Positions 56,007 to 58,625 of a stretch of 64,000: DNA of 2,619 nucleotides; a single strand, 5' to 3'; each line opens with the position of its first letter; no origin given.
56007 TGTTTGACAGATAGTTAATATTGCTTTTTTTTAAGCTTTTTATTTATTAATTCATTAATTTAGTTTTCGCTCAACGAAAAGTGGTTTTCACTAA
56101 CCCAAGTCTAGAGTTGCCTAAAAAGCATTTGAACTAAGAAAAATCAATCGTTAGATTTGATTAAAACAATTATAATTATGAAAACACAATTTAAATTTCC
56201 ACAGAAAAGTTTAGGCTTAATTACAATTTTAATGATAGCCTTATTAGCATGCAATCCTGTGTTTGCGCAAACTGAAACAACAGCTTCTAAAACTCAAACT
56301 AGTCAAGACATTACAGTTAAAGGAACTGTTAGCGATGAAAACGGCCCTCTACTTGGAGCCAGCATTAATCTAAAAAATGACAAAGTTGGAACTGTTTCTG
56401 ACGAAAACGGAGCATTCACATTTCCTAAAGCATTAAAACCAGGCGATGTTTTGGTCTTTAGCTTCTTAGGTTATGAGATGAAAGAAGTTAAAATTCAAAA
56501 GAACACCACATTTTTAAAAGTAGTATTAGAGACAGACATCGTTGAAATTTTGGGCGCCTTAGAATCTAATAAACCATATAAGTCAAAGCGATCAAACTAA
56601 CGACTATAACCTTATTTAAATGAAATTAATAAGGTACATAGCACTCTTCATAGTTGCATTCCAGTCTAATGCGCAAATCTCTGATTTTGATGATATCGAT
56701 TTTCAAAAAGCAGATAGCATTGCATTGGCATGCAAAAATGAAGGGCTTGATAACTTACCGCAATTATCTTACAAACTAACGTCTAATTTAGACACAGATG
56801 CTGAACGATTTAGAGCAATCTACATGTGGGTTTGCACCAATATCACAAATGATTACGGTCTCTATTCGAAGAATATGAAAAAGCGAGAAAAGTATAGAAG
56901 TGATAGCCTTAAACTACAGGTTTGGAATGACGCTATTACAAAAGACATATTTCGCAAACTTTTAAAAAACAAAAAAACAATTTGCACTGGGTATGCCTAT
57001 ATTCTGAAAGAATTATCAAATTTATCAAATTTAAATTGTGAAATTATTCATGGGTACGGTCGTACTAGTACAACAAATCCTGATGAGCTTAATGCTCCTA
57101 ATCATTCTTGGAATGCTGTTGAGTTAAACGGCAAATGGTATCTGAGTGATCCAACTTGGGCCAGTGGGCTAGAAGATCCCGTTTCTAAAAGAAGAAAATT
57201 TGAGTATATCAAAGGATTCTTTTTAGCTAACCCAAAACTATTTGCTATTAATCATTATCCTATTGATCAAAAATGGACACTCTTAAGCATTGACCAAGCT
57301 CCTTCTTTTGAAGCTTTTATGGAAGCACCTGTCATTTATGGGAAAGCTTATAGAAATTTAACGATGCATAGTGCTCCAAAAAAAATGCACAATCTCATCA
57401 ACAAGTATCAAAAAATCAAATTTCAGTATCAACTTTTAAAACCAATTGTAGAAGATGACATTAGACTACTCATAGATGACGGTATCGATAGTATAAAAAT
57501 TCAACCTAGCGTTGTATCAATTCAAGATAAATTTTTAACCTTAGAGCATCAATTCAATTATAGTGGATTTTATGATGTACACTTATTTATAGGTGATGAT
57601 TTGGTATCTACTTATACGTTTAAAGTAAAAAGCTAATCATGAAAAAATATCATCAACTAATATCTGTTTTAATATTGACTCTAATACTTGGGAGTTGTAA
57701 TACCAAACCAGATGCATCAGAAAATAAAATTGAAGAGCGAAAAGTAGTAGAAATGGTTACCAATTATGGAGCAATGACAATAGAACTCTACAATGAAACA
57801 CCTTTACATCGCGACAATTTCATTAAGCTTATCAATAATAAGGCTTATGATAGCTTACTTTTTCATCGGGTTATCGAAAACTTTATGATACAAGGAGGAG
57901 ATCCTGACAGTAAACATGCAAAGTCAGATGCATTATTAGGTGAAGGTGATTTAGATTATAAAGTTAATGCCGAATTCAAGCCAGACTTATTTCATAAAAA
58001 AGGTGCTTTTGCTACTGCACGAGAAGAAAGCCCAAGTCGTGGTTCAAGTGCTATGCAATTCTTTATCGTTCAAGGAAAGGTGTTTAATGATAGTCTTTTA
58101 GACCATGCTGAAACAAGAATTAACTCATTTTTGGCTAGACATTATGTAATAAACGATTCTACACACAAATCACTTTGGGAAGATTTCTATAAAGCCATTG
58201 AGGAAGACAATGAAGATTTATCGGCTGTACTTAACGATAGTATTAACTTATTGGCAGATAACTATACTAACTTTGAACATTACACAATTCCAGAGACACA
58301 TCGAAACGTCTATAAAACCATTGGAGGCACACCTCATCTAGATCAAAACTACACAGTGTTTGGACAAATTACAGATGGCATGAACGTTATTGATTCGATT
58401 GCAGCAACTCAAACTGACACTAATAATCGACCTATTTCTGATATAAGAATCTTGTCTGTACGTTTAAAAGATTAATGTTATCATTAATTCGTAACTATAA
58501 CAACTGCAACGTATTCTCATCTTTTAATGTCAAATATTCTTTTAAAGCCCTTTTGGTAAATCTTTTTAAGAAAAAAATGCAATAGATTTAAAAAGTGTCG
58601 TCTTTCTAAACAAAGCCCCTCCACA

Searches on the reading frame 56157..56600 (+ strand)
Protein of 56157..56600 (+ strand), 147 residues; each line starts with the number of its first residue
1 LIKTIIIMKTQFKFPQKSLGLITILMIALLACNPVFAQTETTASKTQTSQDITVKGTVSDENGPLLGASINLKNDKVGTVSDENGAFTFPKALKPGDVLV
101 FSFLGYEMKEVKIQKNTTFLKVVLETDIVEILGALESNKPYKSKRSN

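Call 85: search_protein_families(library=pfam, proteins=[window:56157-56600:+], max_evalue=0.001)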
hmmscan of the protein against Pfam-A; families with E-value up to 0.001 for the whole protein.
window:56157-56600:+ (147 aa): 2 families
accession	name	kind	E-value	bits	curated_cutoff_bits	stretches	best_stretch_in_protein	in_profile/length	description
PF13715.12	CarbopepD_reg_2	-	6.9e-15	55.3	32.2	1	54-130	1-82/88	CarboxypepD_reg-like domain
PF13620.12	CarboxypepD_reg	-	7.2e-09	36.3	32.3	1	53-114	1-70/82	Carboxypeptidase regulatory-like domain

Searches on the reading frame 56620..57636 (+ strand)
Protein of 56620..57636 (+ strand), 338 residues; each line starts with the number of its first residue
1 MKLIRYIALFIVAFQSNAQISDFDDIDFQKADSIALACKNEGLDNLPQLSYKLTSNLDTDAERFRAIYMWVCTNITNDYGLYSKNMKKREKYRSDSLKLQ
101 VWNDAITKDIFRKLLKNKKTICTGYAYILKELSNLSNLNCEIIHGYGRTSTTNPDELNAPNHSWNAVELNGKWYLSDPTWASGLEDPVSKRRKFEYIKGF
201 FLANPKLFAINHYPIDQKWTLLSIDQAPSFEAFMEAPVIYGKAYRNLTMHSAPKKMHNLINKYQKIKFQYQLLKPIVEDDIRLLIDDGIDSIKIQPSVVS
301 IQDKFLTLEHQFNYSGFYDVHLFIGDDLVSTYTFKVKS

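Call 85: search_protein_families(library=pfam, proteins=[window:56620-57636:+], max_evalue=0.001)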
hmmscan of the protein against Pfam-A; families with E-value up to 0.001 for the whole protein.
window:56620-57636:+ (338 aa): 1 family
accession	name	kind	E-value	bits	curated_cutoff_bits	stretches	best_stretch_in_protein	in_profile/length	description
PF01841.26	Transglut_core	-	8.9e-08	32.8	23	1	48-178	2-108/108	Transglutaminase-like superfamily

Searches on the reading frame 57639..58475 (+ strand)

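Call 85: search_protein_families(library=pfam, proteins=[window:57639-58475:+], max_evalue=0.001)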
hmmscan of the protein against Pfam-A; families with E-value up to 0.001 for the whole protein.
window:57639-58475:+ (278 aa): 1 family
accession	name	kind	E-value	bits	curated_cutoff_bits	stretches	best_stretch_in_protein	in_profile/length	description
PF00160.26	Pro_isomerase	-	1e-39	136.8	21.7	2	37-147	2-113/159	Cyclophilin type peptidyl-prolyl cis-trans isomerase/CLD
